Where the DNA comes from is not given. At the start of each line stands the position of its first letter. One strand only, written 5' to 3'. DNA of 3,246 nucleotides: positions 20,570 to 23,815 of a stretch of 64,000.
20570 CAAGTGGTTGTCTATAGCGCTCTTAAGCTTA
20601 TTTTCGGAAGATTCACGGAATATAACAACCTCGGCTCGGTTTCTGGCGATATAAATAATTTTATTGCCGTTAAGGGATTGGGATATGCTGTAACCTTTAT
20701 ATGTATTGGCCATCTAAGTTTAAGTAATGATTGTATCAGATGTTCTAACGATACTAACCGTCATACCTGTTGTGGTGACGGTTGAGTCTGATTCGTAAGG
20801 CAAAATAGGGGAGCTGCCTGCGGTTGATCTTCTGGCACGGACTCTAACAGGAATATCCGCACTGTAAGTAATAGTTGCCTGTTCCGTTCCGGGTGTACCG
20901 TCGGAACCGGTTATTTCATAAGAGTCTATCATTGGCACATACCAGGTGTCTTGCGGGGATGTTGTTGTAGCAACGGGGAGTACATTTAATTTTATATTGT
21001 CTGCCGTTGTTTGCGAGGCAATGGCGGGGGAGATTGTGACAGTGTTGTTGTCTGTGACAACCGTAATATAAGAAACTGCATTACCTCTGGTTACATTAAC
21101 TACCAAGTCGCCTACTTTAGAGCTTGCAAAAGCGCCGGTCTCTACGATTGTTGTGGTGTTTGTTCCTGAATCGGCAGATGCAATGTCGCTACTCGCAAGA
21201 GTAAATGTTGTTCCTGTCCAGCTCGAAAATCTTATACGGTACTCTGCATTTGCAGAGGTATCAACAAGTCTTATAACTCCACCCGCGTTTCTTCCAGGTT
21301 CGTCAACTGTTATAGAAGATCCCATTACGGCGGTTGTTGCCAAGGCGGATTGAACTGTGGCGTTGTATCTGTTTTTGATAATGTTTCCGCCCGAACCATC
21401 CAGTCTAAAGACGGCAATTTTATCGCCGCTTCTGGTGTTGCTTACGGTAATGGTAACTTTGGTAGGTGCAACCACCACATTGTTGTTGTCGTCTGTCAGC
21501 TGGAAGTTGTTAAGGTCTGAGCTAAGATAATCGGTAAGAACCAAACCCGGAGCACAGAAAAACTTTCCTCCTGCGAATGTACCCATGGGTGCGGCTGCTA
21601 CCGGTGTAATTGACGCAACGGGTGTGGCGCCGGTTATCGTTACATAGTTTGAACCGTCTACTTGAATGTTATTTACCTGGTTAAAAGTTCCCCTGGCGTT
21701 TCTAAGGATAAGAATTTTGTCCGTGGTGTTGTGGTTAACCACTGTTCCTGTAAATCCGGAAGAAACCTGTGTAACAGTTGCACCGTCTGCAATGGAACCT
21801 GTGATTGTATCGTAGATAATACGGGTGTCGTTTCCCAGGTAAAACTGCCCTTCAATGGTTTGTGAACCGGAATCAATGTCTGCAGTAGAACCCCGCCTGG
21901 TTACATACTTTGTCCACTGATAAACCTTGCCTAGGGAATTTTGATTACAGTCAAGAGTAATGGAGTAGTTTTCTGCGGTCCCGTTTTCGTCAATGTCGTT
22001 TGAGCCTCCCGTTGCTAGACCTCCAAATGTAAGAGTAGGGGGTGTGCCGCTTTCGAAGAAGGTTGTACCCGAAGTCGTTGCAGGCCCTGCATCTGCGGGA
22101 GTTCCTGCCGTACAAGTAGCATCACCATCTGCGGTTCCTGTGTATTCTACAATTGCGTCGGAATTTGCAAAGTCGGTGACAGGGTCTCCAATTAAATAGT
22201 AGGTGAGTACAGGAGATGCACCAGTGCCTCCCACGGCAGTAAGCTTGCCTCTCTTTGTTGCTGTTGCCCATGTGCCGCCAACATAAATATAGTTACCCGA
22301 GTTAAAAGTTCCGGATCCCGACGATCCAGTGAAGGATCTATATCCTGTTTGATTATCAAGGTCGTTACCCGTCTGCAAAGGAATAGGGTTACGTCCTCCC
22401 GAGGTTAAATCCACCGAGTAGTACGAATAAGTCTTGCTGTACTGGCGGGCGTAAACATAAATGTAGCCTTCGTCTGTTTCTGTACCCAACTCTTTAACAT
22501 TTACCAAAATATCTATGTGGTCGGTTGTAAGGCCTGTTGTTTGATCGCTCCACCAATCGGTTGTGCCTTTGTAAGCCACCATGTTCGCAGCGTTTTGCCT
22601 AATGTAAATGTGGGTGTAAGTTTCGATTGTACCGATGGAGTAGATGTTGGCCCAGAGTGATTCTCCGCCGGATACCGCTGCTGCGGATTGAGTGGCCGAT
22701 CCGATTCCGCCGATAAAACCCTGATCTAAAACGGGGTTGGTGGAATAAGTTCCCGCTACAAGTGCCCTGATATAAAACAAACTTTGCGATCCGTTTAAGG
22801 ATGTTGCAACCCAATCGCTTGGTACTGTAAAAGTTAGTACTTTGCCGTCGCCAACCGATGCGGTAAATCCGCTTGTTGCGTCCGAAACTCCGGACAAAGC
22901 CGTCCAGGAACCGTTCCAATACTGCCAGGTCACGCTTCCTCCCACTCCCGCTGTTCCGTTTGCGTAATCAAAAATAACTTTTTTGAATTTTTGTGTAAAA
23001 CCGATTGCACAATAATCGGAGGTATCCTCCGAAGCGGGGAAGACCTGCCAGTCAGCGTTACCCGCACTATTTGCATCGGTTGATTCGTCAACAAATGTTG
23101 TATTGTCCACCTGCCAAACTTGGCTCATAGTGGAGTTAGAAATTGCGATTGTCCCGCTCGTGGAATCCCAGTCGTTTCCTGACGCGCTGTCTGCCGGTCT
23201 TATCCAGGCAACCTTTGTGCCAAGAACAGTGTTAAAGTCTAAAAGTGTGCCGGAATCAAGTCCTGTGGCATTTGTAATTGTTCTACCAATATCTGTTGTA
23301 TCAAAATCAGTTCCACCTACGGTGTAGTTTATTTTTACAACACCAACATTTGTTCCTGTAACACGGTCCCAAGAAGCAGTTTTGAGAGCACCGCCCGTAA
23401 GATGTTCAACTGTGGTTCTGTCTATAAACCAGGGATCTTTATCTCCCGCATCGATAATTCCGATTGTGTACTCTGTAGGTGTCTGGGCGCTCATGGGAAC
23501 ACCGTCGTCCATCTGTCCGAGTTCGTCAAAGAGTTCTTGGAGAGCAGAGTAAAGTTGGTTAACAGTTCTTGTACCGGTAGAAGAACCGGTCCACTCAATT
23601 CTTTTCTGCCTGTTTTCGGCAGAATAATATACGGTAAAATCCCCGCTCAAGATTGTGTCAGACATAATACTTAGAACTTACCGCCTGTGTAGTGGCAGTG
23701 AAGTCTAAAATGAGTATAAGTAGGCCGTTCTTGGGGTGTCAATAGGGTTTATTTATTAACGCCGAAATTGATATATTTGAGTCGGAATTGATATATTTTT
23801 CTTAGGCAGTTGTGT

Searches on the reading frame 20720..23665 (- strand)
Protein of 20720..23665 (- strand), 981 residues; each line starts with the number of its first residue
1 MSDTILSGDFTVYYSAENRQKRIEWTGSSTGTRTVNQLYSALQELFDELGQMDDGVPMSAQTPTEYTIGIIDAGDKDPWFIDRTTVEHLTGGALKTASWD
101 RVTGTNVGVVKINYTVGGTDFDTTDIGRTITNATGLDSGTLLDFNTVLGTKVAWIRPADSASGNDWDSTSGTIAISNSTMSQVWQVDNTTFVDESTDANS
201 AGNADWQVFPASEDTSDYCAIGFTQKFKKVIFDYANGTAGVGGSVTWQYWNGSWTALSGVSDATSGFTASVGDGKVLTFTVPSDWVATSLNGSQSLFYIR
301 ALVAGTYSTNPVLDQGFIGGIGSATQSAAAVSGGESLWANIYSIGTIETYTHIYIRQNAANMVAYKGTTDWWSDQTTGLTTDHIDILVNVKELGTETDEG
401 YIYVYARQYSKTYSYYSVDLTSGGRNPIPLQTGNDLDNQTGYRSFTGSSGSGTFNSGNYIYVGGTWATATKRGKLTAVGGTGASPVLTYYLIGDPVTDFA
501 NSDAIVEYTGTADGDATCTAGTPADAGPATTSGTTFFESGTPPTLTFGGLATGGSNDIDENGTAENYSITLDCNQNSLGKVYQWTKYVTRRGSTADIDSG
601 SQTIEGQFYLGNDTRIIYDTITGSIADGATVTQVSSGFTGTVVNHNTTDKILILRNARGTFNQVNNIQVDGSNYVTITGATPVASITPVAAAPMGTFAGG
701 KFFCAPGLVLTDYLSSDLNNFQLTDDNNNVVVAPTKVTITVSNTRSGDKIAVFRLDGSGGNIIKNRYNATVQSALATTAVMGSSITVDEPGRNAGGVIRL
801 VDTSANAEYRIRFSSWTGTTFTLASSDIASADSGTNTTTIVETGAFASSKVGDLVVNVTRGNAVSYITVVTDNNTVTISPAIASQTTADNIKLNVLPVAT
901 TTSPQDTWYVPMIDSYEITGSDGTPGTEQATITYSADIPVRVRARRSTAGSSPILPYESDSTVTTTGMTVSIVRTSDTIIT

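Call 6: search_protein_families(library=pfam, proteins=[window:20720-23665:-], max_evalue=0.01)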
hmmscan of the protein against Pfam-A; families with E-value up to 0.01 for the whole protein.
window:20720-23665:- (981 aa): 0 families

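Call 7: search_protein_families(library=phrogs, proteins=[window:20720-23665:-], max_evalue=0.01)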
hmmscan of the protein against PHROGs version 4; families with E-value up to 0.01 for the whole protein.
window:20720-23665:- (981 aa): 0 families

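Call 11: search_solved_structures(query=window:20720-23665:-, max_evalue=1)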
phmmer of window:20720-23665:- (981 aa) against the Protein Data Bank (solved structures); distinct sequences matched with E-value up to 1: 0.

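Call 48: find_homologous_proteins(query=window:20720-23665:-)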
Query window:20720-23665:- (981 aa): 627 proteins with E <= 0.001 among 8000 candidates; the best 120 are listed.
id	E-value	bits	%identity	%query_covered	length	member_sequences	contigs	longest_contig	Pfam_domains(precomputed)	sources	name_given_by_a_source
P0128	0.0e+0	2018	93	100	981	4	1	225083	-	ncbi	-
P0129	0.0e+0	1868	87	100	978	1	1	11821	-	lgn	-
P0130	0.0e+0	1712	80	100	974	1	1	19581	-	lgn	-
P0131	0.0e+0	1510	72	100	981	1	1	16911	-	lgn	-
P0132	0.0e+0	1505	74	100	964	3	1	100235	-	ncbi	-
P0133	0.0e+0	1469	72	100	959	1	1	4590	-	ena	-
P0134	0.0e+0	1464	72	100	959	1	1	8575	-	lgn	-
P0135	0.0e+0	1459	72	100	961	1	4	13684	-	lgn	-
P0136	0.0e+0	1448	72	100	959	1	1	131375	-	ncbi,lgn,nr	ncbi:MAG: hypothetical protein HZC02_01845 [Candidatus Levybacteria bacterium]|nr:hypothetical prote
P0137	0.0e+0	1447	71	100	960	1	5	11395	-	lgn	-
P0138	0.0e+0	1445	71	100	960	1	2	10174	-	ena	-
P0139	0.0e+0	1444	71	100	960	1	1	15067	-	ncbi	-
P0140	0.0e+0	1441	70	100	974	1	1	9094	-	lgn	-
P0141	0.0e+0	1436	71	100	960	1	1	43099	-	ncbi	-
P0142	0.0e+0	1431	71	100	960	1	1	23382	-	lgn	-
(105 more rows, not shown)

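Call 49: find_encoding_contigs(protein=P0128, flank=10000, max_places=2)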
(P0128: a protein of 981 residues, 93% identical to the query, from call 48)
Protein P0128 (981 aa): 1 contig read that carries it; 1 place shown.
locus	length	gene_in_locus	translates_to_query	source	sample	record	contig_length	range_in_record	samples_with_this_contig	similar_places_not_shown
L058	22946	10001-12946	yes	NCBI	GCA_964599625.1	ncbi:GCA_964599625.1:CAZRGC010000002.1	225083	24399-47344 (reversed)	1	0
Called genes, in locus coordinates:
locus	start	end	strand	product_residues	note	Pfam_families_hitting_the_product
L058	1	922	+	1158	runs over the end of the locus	-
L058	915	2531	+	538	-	PF02743:dCache_1, PF00512:HisKA, PF02518:HATPase_c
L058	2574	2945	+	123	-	PF00072:Response_reg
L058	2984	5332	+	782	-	-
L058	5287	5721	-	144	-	PF00072:Response_reg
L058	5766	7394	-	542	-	PF02743:dCache_1, PF00512:HisKA, PF02518:HATPase_c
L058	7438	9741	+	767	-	-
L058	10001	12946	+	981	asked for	-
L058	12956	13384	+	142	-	-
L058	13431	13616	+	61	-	-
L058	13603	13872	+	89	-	-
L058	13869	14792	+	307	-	-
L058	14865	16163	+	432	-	PF05048:NosD (weak), PF13229:Beta_helix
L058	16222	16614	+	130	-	PF05635:23S_rRNA_IVP, PF22296:bAvd (weak)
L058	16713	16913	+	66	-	PF02416:TatA_B_E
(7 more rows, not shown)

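Call 67: predict_structure(alignment_id=A2)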
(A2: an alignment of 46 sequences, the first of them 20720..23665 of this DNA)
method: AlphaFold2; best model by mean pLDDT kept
length: 981 residues; sequences in the alignment: 46
mean_pLDDT: 76.3   pTM: 0.50
mean pLDDT of the five models: 76.3, 75.5, 74.8, 72.8, 72.1
residues with pLDDT >= 90: 283; 70-90: 383; 50-70: 206; < 50: 109
segments of 3 or more residues with pLDDT < 50: 52-55, 59-65, 70-74, 334-341, 343-346, 373-387, 389-399, 423-434, 529-535, 551-553, 592-611, 687-692
pLDDT, mean of each block of 10 residues (from residue 1): 85 74 84 80 76 49 48 57 74 55 65 84 90 87 79 84 82 91 88 90 78 76 92 74 83 91 62 78 89 90 77 86 85 49 52 62 52 46 45 46 61 55 42 53 84 89 87 87 87 77 91 88 69 51 64 62 69 81 69 34 38 70 79 77 72 67 73 75 54 52 73 80 71 83 88 93 95 96 92 91 93 94 95 96 93 95 93 95 95 96 94 90 87 92 76 77 93 73 42
secondary structure, 60 per line:
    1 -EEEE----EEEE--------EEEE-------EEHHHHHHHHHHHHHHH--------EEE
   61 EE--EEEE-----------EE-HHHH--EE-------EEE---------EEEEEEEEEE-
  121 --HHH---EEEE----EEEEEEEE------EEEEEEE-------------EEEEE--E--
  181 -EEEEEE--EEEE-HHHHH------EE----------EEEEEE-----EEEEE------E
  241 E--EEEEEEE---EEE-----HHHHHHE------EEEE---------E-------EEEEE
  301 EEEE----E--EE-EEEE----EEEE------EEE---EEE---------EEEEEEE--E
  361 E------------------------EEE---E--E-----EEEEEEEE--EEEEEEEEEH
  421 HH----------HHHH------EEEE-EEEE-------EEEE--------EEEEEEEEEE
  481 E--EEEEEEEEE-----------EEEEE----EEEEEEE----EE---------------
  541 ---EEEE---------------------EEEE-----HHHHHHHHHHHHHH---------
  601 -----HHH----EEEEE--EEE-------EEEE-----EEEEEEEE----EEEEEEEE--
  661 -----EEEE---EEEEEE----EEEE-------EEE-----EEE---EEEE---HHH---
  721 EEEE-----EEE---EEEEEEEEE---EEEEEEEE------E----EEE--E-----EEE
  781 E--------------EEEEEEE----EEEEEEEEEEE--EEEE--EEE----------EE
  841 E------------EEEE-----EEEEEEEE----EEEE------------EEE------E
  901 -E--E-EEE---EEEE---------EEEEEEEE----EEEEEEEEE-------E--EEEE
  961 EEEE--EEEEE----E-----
elements in order (helices of 4 or more, strands of 3 or more residues): E2-5 E10-13 E22-25 H35-49 E58-62 E65-68 H83-86 E98-100 E110-119 E129-132 E137-144 E151-157 E171-175 E182-187 E190-193 H195-199 E218-223 E229-233 E244-250 E254-256 H262-267 E275-278 E296-304 E315-318 E323-326 E333-335 E339-341 E351-357 E386-388 E401-408 E411-419 H433-436 E443-446 E448-451 E459-462 E471-481 E484-492 E504-508 E513-519 E544-547 E569-572 H578-591 E613-617 E620-622 E630-633 E639-646 E651-658 E666-669 E673-678 E683-686 E694-696 E702-704 E708-711 E721-724 E730-732 E736-744 E748-755 E767-769 E778-781 E796-802 E807-817 E820-823 E826-828 E839-841 E854-857 E863-870 E875-878 E891-893 E907-909 E913-916 E926-933 E938-946 E957-964 E967-971

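Call 69: fold_search(model_id=the predicted structure, library=pdb)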
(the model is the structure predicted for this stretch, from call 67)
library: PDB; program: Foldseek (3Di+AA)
matches with E <= 10: 444; with E <= 0.001: 3
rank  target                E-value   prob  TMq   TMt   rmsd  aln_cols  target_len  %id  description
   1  9efk_M                7.6e-08  1.00  0.14  0.17  22.3       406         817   15  Cryo-EM structure of the portal-tail complex of LME-1 phage (released 2025-04-16)
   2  6j0n_J                2.7e-04  1.00  0.13  0.20  13.2       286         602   14  Cryo-EM Structure of an Extracellular Contractile Injection System, baseplate in extended state, refined in C6 symmetr (released 2019-04-10)
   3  9gtp_1G               6.2e-04  1.00  0.12  0.18  13.0       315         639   13  Cryo-EM structure of a contractile injection system in Streptomyces coelicolor, the baseplate complex in extended sta (released 2025-06-18)
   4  8iyk_F                6.1e-03  0.08  0.10  0.11  48.0      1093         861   10  Tail tip conformation 1 of phage lambda tail (released 2023-10-18)
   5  9g93_A                2.0e-02  0.12  0.07  0.11  29.9       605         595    8  CryoET structure of the in vitro grown Bacillus anthracis Sap S-layer (released 2024-12-18)
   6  5a42                  2.6e-02  0.02  0.06  0.04  37.2      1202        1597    7  Cryo-EM single particle 3D reconstruction of the native conformation of E. coli alpha-2-macroglobulin (ECAM) (released 2015-07-29)
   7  8oe4_D                3.2e-02  0.06  0.07  0.10  29.2       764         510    8  Cryo-EM structure of a pre-dimerized human IL-23 complete extracellular signaling complex. (released 2024-02-07)
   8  6wdq_A                3.4e-02  0.07  0.06  0.12  20.1       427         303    9  IL23/IL23R/IL12Rb1 signaling complex (released 2021-02-24)
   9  1cgw_A                4.3e-02  0.15  0.05  0.07  23.5       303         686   11  SITE DIRECTED MUTATIONS OF THE ACTIVE SITE RESIDUE TYROSINE 195 OF CYCLODEXTRIN GLYCOSYLTRANSFERASE FROM BACILLUS CIRC (released 1995-02-07)
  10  8wa2_E                5.3e-02  0.02  0.07  0.06  33.4       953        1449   10  cryo-EM structure of native mastigonemes isolated from Chlamydomonas reinhardtii at 3.0 angstrom resolution (released 2024-04-10)
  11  8b0g_A                5.9e-02  0.02  0.06  0.05  44.0      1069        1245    8  2C9, C5b9-CD59 structure (released 2023-02-22)
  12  8k35_A                7.3e-02  0.03  0.08  0.09  37.1      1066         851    9  Structure of the bacteriophage lambda tail tip complex (released 2023-11-15)
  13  5mya_A                7.7e-02  0.10  0.06  0.14  29.3       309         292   10  Homodimerization of Tie2 Fibronectin-like domains 1-3 in space group C2 (released 2017-04-26)
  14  8oe4_A                7.7e-02  0.06  0.06  0.12  21.4       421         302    9  Cryo-EM structure of a pre-dimerized human IL-23 complete extracellular signaling complex. (released 2024-02-07)
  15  9bfu_A                8.1e-02  0.02  0.07  0.06  29.9       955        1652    9  Cryo-EM structure of Sevenless extracellular domain (composite map of the dimer, pH 4.6) (released 2025-01-29)
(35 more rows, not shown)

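Call 78: search_solved_structures(query=A2, max_evalue=1)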
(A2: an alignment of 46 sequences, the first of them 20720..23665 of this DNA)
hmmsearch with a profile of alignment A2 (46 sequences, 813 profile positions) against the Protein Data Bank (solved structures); distinct sequences matched with E-value up to 1: 0.

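Call 80: search_dna_similar(query=window:20720-23665:-, collection=phages, mode=protein, max_evalue=0.001, max_rows=20)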
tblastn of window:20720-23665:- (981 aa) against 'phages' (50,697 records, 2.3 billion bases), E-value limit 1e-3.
No match.

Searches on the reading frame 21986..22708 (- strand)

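Call 63: search_protein_families(library=pfam, proteins=[window:21986-22708:-], max_evalue=1)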
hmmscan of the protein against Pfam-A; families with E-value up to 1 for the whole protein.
window:21986-22708:- (241 aa): 1 family
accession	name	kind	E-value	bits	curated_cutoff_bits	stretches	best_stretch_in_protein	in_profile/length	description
PF02127.20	Peptidase_M18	-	0.021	14.1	24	1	28-106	35-116/432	Aminopeptidase I zinc metalloprotease (M18)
